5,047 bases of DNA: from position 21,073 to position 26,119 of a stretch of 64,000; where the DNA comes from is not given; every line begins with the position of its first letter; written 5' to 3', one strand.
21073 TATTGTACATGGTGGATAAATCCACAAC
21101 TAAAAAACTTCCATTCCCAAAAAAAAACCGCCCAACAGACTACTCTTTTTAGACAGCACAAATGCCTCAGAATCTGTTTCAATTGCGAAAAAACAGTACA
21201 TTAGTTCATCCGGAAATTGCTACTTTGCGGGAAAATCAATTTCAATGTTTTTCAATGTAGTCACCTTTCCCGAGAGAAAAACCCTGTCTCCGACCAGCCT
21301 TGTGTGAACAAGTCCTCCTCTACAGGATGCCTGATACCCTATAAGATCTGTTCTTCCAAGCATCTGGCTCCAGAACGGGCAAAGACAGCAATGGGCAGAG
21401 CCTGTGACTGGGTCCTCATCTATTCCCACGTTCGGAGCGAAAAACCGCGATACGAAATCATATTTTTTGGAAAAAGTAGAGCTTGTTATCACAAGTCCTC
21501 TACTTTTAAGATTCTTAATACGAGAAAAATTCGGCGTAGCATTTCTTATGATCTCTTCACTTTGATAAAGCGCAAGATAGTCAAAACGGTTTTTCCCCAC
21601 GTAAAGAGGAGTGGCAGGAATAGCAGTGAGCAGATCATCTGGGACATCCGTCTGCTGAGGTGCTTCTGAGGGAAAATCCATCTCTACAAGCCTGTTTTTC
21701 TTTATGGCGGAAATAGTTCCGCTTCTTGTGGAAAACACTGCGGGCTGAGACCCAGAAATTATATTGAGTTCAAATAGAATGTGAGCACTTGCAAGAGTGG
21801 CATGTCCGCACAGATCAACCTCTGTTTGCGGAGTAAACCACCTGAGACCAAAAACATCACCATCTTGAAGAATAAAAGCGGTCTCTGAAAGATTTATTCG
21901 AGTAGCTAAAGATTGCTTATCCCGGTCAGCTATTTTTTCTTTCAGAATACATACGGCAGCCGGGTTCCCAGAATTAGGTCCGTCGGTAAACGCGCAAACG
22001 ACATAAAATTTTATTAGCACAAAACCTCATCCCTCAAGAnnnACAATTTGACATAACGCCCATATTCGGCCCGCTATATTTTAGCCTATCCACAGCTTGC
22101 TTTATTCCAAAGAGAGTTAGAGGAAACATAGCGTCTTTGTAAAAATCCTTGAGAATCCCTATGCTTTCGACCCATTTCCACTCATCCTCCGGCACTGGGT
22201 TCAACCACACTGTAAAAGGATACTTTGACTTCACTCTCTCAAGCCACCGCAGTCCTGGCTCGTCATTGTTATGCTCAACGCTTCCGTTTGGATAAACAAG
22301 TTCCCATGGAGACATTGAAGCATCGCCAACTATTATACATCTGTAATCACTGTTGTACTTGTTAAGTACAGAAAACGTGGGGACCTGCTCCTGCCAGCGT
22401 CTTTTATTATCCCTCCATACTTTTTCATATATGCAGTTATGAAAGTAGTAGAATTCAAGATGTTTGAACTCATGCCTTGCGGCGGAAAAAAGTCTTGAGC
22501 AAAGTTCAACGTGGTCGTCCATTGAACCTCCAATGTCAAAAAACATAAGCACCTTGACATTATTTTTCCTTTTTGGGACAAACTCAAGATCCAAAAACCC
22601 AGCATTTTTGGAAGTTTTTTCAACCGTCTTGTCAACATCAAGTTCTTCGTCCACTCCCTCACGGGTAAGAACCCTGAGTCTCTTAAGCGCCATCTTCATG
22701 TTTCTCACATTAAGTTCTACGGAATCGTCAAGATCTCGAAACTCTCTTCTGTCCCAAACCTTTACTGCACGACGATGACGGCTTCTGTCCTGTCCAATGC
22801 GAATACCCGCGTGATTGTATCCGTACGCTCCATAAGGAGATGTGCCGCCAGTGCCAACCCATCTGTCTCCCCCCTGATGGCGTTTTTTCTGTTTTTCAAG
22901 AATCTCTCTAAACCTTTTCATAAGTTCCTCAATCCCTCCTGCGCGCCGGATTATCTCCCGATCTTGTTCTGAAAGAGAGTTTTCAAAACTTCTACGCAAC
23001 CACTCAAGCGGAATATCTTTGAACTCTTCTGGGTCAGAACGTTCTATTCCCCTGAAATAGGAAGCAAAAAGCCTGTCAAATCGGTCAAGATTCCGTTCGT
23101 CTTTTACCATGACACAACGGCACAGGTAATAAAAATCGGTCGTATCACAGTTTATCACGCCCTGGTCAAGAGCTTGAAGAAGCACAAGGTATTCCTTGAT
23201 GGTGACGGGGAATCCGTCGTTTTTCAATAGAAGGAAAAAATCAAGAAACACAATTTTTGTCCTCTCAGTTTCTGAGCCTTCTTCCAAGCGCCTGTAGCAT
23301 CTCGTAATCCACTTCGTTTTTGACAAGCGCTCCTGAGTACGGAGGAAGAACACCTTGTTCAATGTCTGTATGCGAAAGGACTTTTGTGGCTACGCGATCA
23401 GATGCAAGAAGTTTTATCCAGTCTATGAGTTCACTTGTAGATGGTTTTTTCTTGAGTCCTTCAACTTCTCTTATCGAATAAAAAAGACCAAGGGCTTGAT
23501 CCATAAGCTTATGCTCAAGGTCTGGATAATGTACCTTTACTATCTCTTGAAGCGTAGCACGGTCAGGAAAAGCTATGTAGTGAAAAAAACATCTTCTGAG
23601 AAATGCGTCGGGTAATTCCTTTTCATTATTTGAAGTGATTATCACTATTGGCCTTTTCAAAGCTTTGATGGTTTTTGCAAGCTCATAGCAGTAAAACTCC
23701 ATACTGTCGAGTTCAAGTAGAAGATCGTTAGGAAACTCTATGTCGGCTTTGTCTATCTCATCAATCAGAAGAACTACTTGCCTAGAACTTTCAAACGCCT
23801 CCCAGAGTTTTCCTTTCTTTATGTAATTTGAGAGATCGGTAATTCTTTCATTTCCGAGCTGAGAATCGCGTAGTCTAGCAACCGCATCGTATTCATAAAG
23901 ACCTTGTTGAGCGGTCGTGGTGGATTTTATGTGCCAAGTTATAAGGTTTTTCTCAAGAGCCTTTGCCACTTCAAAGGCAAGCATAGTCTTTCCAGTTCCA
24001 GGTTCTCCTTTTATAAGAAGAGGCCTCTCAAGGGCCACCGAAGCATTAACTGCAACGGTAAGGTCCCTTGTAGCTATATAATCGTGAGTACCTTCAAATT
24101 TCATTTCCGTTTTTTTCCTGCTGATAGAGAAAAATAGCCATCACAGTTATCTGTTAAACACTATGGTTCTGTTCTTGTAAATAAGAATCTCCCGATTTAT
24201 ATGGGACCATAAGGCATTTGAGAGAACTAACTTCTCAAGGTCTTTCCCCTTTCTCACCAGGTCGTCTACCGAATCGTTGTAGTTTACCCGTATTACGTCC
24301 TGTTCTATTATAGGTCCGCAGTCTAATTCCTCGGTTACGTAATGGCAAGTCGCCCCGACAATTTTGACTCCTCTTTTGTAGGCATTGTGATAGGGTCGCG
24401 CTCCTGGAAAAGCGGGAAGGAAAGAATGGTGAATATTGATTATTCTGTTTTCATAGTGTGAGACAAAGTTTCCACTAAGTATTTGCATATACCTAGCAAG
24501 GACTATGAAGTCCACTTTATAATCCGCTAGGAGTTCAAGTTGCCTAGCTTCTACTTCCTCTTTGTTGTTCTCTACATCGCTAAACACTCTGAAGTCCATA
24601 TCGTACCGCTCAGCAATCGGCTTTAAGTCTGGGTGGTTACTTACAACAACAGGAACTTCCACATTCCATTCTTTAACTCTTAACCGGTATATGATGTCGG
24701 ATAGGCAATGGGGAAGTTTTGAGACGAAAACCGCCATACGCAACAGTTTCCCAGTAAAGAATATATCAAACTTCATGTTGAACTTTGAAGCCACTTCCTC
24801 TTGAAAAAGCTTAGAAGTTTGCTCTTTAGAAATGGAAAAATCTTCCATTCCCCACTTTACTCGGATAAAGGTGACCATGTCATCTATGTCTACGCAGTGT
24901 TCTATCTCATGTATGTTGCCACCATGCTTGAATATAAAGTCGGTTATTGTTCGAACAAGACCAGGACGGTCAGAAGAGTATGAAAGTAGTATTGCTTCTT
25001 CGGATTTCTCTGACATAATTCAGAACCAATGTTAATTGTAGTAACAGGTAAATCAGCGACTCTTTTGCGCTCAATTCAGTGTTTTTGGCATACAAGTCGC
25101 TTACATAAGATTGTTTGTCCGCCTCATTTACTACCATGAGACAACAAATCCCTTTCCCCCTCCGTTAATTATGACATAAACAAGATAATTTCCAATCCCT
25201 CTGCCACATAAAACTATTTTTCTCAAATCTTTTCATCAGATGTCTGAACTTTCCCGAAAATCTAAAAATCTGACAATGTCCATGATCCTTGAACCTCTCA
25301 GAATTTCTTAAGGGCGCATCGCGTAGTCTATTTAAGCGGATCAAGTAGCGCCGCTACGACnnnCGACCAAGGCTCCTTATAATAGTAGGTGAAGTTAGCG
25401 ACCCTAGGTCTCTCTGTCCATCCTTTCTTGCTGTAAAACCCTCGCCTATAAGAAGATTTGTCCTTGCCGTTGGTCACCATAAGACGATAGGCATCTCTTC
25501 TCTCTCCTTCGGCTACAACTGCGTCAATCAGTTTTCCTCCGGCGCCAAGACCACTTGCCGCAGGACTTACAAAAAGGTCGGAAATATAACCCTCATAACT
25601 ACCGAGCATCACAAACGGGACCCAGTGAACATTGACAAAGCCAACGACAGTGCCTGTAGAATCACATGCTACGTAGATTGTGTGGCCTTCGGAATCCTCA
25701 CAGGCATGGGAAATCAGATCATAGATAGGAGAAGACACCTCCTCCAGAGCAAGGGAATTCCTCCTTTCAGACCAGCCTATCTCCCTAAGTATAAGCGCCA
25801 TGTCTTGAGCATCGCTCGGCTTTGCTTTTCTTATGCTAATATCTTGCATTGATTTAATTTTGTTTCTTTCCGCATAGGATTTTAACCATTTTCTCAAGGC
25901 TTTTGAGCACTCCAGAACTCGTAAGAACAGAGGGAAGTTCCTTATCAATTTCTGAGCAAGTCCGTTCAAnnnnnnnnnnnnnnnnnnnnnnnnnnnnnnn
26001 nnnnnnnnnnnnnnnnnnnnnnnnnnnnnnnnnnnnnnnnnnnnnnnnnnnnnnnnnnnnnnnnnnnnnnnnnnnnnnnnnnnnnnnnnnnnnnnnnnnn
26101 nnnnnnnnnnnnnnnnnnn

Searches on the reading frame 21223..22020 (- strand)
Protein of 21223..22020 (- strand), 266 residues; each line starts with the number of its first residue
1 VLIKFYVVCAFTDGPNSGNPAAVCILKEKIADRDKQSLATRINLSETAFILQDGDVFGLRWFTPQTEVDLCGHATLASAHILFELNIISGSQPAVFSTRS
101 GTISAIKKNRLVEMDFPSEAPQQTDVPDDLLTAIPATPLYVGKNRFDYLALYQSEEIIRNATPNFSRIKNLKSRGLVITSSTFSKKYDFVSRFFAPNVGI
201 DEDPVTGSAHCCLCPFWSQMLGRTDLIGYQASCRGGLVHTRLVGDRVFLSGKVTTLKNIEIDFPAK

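Call 73: find_homologous_proteins(query=window:21223-22020:-, max_evalue=1e-60)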
Query window:21223-22020:- (266 aa): 6212 proteins with E <= 1e-60 among 8000 candidates; the best 120 are listed.
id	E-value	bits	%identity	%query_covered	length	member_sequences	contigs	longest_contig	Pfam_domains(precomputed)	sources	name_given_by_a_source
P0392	2.8e-176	602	100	100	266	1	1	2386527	PF02567.22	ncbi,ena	-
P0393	3.7e-115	402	67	98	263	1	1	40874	PF02567.22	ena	-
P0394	1.8e-114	400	66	98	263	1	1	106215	PF02567.22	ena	-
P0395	1.0e-113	397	67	98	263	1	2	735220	PF02567.22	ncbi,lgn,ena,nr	ncbi:MAG: PhzF family phenazine biosynthesis protein [Candidatus Dadabacteria bacterium]|nr:PhzF fam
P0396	1.4e-113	397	67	98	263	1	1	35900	PF02567.22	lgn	-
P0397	2.2e-113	396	66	98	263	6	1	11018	PF02567.22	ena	-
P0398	2.7e-113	396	66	98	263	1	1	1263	PF02567.22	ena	-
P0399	4.1e-113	395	66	98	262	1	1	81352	PF02567.22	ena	-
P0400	9.7e-113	394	66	98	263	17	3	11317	PF02567.22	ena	-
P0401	1.1e-112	394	66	97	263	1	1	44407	PF02567.22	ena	-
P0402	1.1e-112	394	65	98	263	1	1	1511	PF02567.22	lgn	-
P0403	1.2e-112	394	66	98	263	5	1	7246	PF02567.22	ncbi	-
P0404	1.4e-112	393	64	98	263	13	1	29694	PF02567.22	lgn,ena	-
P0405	1.4e-112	393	66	98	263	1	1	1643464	PF02567.22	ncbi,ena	-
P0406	1.8e-112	393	65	98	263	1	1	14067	PF02567.22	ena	-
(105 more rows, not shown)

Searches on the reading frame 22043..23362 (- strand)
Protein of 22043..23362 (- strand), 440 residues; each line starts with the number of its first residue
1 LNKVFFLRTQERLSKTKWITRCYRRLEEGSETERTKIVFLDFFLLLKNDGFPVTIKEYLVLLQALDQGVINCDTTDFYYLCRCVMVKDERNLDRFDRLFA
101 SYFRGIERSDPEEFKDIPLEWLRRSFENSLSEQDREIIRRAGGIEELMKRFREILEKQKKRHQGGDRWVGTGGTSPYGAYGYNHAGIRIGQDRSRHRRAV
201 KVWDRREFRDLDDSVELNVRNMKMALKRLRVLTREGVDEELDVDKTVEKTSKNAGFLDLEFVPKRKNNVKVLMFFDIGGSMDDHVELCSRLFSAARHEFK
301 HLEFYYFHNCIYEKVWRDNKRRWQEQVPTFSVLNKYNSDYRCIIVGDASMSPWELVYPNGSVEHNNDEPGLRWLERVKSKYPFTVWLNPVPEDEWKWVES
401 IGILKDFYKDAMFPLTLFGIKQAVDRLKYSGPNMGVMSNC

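Call 87: search_protein_families(library=pfam, proteins=[window:22043-23362:-], max_evalue=0.0001)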
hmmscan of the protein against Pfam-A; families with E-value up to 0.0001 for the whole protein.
window:22043-23362:- (440 aa): 1 family
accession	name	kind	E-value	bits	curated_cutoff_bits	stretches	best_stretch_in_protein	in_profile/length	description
PF05762.20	VWA_CoxE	-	5.2e-07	29.7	26.4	1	219-310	5-99/222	VWA domain containing CoxE-like protein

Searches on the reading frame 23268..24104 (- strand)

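Call 87: search_protein_families(library=pfam, proteins=[window:23268-24104:-], max_evalue=0.0001)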
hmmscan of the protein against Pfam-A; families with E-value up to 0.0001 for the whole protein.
window:23268-24104:- (279 aa): 6 families
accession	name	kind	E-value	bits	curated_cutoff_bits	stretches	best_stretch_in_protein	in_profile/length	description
PF07728.20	AAA_5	-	1.6e-11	44.8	22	1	28-171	1-138/139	AAA domain (dynein-related subfamily)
PF00004.35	AAA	-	3.3e-11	44.2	21.2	1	29-177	1-127/131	ATPase family associated with various cellular activities (AAA)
PF07724.20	AAA_2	-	1e-07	32.5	27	1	30-159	7-124/166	AAA domain (Cdc48 subfamily)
PF13401.12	AAA_22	-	2.6e-07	31.4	27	1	27-129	6-105/130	AAA domain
PF00158.32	Sigma54_activat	-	1.7e-05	25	20.2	0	15-51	11-47/168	Sigma-54 interaction domain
PF13191.12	AAA_16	-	2.7e-05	25.2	32.6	0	27-122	25-146/167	AAA ATPase domain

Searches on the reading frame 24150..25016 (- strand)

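Call 87: search_protein_families(library=pfam, proteins=[window:24150-25016:-], max_evalue=0.0001)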
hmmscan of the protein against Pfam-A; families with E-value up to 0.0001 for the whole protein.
window:24150-25016:- (289 aa): 2 families
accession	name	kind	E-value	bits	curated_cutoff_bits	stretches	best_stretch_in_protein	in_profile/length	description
PF00551.24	Formyl_trans_N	-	1.3e-44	152.5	26.1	1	93-269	2-181/181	Formyl transferase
PF01842.31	ACT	-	4.8e-05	23.5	27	0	14-51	7-46/66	ACT domain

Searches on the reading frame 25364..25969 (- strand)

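Call 87: search_protein_families(library=pfam, proteins=[window:25364-25969:-], max_evalue=0.0001)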
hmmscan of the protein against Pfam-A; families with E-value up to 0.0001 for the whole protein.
window:25364-25969:- (202 aa): 3 families
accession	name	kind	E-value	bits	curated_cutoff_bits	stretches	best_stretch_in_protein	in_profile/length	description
PF00583.31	Acetyltransf_1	-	1.2e-11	45.3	20.7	1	79-183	17-115/116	Acetyltransferase (GNAT) family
PF13508.13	Acetyltransf_7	-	5.5e-09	36.7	27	1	95-186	2-84/84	Acetyltransferase (GNAT) domain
PF13673.13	Acetyltransf_10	-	1.2e-06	29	23.6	1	94-186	28-109/128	Acetyltransferase (GNAT) domain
